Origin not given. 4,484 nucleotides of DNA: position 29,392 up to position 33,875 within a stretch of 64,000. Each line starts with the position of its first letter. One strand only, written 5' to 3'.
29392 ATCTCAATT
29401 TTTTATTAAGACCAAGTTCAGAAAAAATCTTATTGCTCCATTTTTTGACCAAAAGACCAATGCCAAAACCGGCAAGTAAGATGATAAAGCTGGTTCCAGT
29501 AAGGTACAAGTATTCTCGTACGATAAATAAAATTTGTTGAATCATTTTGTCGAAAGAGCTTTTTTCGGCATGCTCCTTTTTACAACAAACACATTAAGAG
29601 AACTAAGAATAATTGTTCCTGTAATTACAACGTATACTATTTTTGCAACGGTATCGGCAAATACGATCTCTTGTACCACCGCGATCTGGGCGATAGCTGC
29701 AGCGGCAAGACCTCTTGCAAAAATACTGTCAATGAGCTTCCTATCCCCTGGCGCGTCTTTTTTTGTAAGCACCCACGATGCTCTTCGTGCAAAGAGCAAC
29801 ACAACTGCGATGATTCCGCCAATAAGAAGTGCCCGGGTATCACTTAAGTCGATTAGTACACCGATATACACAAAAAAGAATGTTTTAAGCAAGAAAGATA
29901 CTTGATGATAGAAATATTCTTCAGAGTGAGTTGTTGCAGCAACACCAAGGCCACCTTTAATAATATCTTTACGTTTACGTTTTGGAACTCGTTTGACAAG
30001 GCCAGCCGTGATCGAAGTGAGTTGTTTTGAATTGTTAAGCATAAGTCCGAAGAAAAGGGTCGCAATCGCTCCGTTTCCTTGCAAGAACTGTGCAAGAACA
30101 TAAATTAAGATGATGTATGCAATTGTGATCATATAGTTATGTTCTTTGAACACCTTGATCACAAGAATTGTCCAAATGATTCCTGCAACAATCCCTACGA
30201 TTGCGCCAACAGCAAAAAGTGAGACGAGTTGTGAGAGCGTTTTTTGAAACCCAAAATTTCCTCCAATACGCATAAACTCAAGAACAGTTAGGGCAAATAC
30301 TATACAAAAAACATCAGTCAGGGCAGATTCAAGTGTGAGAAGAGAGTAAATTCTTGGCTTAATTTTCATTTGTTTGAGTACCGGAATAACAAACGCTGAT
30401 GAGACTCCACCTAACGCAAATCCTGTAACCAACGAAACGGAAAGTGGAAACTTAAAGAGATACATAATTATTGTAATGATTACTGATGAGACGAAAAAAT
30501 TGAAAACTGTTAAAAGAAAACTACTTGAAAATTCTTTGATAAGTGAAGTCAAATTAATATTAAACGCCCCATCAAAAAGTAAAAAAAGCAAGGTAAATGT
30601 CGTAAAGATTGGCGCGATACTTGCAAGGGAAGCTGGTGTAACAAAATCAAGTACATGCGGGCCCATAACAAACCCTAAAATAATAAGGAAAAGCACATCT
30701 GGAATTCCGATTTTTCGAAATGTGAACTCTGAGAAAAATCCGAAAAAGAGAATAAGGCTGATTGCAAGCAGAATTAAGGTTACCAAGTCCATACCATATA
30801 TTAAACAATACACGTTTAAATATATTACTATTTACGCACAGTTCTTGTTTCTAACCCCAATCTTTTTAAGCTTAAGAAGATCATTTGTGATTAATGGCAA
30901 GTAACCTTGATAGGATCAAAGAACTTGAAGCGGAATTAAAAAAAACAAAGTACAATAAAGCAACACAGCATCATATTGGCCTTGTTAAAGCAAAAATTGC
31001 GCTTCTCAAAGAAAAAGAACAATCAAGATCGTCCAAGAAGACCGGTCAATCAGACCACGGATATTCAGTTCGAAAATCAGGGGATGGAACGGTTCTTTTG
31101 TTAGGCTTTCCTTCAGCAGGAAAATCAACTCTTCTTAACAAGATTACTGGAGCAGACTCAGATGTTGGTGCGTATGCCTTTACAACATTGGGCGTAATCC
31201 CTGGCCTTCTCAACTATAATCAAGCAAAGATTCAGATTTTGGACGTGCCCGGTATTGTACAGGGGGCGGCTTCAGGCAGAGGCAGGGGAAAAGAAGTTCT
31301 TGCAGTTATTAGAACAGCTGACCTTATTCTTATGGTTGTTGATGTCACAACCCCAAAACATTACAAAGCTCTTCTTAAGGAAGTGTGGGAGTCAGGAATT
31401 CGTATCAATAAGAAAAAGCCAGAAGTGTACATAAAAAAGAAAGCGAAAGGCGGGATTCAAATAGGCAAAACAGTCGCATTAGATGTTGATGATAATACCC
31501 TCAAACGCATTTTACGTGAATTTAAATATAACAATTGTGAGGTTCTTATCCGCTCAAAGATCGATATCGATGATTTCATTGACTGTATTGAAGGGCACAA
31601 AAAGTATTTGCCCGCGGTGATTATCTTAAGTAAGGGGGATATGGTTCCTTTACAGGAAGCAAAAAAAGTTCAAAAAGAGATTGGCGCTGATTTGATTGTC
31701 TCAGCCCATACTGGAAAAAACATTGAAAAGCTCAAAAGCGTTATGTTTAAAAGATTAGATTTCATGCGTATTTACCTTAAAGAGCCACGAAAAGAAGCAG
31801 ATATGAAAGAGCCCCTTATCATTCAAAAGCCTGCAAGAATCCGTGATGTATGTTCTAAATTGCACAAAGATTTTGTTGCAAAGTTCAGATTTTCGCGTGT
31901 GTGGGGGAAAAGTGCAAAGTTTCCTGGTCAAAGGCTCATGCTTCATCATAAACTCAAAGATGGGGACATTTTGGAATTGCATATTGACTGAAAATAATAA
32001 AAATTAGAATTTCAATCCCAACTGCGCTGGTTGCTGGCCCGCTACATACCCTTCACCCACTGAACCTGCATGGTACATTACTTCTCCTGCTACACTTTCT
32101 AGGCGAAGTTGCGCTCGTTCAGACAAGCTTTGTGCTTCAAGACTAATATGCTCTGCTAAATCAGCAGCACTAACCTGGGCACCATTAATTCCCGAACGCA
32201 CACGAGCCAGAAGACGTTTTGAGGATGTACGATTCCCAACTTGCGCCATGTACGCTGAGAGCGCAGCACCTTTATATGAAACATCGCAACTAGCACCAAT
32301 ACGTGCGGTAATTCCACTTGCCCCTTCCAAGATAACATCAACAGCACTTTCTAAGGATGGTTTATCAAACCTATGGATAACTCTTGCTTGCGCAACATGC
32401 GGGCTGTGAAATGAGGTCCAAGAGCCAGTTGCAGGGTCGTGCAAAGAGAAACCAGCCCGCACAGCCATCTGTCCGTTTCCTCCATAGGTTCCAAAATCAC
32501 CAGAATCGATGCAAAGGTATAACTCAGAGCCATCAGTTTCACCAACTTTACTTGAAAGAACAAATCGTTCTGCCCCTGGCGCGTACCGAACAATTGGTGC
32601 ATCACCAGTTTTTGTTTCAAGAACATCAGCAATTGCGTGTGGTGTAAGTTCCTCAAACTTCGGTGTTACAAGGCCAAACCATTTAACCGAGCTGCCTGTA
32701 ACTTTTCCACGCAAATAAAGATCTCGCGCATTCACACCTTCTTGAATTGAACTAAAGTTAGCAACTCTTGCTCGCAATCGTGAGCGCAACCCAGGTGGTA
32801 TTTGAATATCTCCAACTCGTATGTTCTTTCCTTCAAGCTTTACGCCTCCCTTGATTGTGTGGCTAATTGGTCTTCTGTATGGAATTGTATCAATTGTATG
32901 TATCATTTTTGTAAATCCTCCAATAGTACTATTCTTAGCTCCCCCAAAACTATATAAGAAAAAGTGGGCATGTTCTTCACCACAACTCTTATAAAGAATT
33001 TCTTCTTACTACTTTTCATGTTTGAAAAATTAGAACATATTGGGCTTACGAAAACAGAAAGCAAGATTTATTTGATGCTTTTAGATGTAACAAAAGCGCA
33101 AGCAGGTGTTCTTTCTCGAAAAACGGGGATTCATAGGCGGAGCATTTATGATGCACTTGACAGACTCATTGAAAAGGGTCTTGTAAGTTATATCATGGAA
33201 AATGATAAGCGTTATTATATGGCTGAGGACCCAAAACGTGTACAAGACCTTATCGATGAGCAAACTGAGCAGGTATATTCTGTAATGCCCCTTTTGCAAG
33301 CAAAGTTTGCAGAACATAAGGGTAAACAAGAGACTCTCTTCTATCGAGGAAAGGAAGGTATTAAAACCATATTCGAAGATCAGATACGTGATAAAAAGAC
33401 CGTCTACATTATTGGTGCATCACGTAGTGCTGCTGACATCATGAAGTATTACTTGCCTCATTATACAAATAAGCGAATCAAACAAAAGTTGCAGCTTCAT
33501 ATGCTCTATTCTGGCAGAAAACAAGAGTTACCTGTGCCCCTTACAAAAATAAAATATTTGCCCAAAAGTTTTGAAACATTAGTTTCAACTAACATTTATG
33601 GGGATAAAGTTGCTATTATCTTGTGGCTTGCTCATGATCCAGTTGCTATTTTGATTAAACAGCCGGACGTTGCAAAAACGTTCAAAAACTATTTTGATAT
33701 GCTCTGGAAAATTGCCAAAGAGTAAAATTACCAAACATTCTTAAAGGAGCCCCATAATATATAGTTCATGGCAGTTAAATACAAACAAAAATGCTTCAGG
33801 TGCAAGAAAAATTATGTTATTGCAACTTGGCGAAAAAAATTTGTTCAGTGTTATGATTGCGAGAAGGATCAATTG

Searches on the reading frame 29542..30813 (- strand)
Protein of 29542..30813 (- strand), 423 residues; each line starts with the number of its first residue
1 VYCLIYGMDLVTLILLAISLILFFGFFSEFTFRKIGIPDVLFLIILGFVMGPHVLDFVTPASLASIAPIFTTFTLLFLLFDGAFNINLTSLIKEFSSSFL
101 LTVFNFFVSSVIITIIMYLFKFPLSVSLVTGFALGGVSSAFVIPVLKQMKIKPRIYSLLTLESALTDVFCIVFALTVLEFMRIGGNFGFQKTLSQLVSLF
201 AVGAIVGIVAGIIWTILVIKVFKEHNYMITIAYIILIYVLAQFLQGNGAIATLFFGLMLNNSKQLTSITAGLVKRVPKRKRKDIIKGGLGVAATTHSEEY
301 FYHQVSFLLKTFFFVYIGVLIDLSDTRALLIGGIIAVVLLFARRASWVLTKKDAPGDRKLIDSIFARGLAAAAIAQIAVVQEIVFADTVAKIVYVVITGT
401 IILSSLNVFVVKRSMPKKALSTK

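Call 73: search_protein_families(library=pfam, proteins=[window:29542-30813:-], max_evalue=0.0001)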
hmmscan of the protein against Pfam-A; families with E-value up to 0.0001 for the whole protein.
window:29542-30813:- (423 aa): 1 family
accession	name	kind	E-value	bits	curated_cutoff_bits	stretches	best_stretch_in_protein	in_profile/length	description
PF00999.27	Na_H_Exchanger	-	1.8e-35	122.9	26.2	1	22-405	4-366/375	Sodium/hydrogen exchanger, transmembrane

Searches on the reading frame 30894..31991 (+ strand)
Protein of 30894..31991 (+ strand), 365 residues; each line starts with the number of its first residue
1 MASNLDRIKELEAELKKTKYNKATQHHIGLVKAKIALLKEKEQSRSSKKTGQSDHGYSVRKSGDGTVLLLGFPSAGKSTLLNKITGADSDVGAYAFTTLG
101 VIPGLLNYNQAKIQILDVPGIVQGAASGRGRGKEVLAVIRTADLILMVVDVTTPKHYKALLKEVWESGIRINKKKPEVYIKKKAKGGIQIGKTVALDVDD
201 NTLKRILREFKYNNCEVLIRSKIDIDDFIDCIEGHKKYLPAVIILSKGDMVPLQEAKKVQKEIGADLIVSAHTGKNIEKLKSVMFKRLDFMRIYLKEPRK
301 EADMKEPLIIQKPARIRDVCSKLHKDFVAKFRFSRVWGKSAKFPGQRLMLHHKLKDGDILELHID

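Call 73: search_protein_families(library=pfam, proteins=[window:30894-31991:+], max_evalue=0.0001)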
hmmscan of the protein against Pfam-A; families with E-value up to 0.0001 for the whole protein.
window:30894-31991:+ (365 aa): 5 families
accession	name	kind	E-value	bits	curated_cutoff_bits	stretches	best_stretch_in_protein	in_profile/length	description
PF16897.10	MMR_HSR1_Xtn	-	1.4e-27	96.2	35.2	1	185-289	1-105/106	C-terminal region of MMR_HSR1 domain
PF01926.29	MMR_HSR1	-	1.6e-23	83.4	21.9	1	67-178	2-109/113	50S ribosome-binding GTPase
PF02421.24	FeoB_N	-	7e-13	48.8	27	1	66-169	2-106/156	Ferrous iron transport protein B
PF02824.27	TGS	-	4.2e-11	43.1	22.2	1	303-362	12-58/60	TGS domain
PF00350.29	Dynamin_N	-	2.1e-06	28.3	27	0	109-153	99-140/168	Dynamin family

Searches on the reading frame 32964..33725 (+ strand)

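Call 73: search_protein_families(library=pfam, proteins=[window:32964-33725:+], max_evalue=0.0001)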
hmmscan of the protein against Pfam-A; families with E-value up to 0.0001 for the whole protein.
window:32964-33725:+ (253 aa): 1 family
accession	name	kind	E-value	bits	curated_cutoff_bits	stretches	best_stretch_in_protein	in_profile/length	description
PF01978.25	TrmB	-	1e-13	51.3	25.6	1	23-86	1-64/68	Sugar-specific transcriptional regulator TrmB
